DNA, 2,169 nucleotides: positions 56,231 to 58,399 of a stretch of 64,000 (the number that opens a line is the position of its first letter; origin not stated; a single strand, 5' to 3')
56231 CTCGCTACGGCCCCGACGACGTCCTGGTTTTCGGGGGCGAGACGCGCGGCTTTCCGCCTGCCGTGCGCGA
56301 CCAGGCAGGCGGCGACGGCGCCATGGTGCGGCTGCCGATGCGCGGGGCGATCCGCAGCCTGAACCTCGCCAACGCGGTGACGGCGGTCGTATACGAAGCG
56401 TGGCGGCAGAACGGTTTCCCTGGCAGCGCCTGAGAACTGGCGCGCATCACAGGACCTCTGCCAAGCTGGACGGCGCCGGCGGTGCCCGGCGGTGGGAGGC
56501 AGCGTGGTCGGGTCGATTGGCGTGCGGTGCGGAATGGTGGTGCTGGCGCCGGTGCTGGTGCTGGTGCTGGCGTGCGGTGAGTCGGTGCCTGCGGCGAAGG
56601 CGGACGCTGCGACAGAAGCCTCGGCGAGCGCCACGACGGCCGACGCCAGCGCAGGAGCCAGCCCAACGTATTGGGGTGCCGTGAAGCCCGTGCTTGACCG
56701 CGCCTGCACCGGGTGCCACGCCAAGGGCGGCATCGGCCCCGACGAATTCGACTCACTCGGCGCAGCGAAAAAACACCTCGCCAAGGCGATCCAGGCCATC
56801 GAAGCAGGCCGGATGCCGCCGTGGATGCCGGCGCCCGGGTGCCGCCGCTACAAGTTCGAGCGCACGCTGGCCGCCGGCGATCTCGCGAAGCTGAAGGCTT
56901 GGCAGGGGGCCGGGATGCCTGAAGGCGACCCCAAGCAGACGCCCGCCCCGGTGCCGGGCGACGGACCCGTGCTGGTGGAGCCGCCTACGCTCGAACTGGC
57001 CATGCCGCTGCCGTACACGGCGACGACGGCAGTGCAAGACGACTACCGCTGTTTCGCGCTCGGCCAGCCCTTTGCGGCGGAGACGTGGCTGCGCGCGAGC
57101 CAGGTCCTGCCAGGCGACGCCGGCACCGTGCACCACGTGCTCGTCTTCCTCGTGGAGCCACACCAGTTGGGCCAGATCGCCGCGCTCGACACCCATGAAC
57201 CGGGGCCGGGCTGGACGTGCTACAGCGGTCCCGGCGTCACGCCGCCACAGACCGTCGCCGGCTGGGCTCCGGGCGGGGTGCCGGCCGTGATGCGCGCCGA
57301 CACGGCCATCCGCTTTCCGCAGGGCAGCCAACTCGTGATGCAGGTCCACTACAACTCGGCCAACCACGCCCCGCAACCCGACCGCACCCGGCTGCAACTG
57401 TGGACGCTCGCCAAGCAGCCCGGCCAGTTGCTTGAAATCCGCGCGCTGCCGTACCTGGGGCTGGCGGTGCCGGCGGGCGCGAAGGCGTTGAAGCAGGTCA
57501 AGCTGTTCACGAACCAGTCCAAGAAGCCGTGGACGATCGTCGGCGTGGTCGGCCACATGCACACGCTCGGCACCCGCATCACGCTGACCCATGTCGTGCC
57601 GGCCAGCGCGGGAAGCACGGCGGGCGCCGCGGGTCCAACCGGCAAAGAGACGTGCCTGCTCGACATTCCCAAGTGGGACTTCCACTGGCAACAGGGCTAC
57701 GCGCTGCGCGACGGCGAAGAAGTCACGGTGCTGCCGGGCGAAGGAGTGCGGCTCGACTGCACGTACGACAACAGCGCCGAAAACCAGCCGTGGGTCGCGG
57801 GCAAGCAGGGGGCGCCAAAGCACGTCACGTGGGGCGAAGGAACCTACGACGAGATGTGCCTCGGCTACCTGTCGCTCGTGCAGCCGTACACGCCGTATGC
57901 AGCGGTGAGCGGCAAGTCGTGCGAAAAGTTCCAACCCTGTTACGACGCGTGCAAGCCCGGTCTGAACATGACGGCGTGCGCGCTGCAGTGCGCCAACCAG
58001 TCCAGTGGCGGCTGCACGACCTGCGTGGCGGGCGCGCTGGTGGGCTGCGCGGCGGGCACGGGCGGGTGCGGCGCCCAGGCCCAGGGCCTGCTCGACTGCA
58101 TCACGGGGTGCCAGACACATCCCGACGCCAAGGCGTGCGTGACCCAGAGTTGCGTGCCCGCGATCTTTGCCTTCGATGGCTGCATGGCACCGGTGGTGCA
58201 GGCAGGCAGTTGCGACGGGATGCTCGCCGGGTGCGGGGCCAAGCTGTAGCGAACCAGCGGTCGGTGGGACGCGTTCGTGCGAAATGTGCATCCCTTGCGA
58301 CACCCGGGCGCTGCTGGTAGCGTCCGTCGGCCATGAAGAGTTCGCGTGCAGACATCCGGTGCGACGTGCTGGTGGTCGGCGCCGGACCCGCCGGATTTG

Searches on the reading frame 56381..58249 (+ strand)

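Call 62: search_protein_families(library=pfam, proteins=[window:56381-58249:+], max_evalue=0.0001)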
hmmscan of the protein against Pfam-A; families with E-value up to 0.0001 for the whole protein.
window:56381-58249:+ (622 aa): 2 families
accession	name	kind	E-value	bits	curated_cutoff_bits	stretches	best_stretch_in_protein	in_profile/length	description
PF03712.20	Cu2_monoox_C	-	5.5e-06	26.4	23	1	385-499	46-135/157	Copper type II ascorbate-dependent monooxygenase, C-terminal domain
PF13442.11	Cytochrome_CBB3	-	2.6e-05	24.9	27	1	105-150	10-53/68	Cytochrome C oxidase, cbb3-type, subunit III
